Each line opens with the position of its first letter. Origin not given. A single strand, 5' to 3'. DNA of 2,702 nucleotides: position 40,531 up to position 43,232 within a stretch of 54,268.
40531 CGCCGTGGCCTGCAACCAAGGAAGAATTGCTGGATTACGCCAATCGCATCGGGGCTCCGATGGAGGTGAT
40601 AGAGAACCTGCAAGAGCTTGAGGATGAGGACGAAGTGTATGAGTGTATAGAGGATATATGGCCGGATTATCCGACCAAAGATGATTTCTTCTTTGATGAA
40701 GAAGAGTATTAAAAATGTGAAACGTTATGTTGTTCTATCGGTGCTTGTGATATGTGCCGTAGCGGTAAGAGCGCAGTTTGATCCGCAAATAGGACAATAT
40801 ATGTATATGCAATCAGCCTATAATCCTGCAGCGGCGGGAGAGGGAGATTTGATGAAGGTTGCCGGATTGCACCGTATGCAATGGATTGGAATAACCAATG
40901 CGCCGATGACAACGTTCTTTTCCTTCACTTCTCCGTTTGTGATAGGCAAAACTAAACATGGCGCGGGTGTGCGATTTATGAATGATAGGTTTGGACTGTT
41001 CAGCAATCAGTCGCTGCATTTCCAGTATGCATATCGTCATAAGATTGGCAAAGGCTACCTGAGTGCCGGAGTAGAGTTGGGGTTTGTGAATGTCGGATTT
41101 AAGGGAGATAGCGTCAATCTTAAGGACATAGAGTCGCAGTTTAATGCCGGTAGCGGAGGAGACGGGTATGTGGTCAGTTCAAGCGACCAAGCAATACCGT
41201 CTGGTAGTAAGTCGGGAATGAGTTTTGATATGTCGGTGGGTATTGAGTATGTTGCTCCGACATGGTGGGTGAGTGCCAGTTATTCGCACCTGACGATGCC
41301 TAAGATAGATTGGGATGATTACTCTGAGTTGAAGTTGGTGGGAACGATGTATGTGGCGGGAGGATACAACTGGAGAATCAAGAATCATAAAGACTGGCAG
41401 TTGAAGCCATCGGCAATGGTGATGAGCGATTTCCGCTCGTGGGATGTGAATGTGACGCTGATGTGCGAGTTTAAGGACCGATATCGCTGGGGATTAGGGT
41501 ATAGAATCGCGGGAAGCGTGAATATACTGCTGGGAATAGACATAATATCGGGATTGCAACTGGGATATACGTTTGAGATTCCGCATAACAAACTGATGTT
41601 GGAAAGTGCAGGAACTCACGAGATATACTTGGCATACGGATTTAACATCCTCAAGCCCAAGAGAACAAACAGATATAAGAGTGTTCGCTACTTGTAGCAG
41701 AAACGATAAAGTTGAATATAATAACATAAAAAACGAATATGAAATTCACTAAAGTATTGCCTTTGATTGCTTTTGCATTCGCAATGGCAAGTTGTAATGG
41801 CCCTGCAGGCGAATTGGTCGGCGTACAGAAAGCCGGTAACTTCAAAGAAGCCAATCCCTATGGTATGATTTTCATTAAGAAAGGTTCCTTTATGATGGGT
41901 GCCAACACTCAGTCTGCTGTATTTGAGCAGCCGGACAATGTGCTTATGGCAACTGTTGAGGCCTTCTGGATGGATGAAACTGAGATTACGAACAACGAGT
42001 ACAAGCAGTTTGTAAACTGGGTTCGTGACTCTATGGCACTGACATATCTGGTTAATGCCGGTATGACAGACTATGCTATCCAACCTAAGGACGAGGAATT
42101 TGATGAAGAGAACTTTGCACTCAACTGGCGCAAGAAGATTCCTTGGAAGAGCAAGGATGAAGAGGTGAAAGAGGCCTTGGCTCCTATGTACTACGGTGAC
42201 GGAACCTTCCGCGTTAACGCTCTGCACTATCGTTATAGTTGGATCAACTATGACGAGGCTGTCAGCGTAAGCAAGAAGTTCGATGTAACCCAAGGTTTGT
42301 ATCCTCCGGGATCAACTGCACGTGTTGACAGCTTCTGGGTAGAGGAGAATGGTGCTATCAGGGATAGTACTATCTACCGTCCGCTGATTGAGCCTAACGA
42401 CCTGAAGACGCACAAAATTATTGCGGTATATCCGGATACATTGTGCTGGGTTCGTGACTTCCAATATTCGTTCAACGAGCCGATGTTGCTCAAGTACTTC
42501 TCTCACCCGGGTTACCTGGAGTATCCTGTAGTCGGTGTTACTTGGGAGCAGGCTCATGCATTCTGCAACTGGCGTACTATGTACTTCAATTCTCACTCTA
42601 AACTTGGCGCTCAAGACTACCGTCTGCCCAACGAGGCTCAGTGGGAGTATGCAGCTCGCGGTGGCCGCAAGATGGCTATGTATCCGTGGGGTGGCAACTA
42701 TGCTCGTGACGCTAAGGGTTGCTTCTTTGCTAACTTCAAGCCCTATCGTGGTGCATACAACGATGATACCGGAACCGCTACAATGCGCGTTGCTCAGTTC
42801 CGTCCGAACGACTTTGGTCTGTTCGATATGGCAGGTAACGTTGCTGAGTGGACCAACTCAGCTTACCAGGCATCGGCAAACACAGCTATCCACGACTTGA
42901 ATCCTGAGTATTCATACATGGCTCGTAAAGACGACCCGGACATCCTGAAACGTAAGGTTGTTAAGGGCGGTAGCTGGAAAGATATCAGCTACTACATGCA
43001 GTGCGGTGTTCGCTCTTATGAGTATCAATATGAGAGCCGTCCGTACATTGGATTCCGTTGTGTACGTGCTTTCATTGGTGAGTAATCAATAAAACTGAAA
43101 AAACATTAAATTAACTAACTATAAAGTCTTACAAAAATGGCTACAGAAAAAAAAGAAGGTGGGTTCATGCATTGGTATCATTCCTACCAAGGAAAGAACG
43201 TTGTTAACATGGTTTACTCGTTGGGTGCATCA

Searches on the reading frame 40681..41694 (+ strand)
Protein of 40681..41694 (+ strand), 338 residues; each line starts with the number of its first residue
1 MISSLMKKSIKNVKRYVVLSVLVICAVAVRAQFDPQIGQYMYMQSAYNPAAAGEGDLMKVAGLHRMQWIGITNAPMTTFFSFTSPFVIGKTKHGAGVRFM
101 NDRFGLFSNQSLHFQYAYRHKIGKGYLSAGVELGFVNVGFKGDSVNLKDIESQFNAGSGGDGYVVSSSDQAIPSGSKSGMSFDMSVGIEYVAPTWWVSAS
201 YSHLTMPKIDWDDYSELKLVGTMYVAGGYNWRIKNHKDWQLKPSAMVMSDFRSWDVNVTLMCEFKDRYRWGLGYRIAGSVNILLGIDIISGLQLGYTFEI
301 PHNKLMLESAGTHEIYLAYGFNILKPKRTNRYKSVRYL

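Call 54: search_protein_families(library=ncbifam, proteins=[window:40681-41694:+], max_evalue=0.001)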
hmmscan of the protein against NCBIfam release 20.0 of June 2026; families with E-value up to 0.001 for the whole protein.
window:40681-41694:+ (338 aa): 1 family
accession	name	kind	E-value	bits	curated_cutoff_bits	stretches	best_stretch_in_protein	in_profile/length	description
TIGR03519.1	T9SS_PorP_fam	subfamily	3.9e-60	203.8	90.55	1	15-321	3-292/292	PorP/SprF family type IX secretion system membrane protein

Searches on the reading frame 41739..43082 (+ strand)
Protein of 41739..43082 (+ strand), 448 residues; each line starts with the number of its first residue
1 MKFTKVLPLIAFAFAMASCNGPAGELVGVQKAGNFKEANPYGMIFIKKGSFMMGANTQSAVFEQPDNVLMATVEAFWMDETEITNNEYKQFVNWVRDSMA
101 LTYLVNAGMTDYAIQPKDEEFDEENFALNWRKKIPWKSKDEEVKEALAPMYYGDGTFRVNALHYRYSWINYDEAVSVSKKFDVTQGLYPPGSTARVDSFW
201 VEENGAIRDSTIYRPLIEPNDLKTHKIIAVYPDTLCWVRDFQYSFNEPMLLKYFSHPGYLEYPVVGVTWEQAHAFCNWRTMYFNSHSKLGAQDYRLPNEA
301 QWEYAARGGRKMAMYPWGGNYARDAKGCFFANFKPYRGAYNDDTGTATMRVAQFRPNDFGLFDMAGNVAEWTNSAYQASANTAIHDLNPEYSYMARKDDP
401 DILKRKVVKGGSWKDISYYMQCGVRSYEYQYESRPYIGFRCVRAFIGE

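Call 54: search_protein_families(library=ncbifam, proteins=[window:41739-43082:+], max_evalue=0.001)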
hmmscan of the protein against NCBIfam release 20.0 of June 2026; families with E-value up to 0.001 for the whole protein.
window:41739-43082:+ (448 aa): 8 families
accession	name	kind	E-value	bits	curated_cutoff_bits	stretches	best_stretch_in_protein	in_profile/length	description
TIGR03525.2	GldK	equivalog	2.6e-154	514.4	350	1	11-445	2-407/408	T9SS ring complex lipoprotein PorK/GldK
TIGR03524.1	GldJ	equivalog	8.8e-44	150.1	458.2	4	291-388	261-377/559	gliding motility lipoprotein GldJ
TIGR03530.1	GldJ_short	equivalog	1.8e-42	145.7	382.9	3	292-447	208-394/396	gliding motility lipoprotein GldJ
NF051459.1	pyoverdine_PvdO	equivalog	4.6e-16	58.7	500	1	262-444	118-279/280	dihydropyoverdine dehydrogenase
NF041186.1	SenA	equivalog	2e-14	53.8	420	1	261-442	270-381/382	selenoneine synthase SenA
TIGR03440.2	egtB_TIGR03440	equivalog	7e-13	48.4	360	2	261-441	273-412/413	ergothioneine biosynthesis protein EgtB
TIGR02171.1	Fb_sc_TIGR02171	subfamily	5.1e-10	38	544.35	1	291-444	156-282/912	TIGR02171 family lipoprotein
TIGR04344.1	ovoA_Nterm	equivalog_domain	8.6e-08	31.5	400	1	259-442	293-444/444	5-histidylcysteine sulfoxide synthase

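Call 58: search_solved_structures(query=window:41739-43082:+, max_evalue=1e-20, show_alignments=2)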
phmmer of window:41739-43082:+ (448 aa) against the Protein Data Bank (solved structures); distinct sequences matched with E-value up to 1e-20: 4.
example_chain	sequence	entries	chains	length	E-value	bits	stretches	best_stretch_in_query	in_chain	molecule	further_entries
9ots_A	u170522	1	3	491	1.5e-101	343.6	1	14-446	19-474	Por secretion system protein porK/gldK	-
9mzu_A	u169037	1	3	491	1.5e-101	343.6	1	14-446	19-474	PorK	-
9p6h_B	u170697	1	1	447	1.5e-99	337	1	27-446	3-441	Lipoprotein, putative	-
9myj_B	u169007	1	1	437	3.3e-98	332.5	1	37-446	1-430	Lipoprotein, putative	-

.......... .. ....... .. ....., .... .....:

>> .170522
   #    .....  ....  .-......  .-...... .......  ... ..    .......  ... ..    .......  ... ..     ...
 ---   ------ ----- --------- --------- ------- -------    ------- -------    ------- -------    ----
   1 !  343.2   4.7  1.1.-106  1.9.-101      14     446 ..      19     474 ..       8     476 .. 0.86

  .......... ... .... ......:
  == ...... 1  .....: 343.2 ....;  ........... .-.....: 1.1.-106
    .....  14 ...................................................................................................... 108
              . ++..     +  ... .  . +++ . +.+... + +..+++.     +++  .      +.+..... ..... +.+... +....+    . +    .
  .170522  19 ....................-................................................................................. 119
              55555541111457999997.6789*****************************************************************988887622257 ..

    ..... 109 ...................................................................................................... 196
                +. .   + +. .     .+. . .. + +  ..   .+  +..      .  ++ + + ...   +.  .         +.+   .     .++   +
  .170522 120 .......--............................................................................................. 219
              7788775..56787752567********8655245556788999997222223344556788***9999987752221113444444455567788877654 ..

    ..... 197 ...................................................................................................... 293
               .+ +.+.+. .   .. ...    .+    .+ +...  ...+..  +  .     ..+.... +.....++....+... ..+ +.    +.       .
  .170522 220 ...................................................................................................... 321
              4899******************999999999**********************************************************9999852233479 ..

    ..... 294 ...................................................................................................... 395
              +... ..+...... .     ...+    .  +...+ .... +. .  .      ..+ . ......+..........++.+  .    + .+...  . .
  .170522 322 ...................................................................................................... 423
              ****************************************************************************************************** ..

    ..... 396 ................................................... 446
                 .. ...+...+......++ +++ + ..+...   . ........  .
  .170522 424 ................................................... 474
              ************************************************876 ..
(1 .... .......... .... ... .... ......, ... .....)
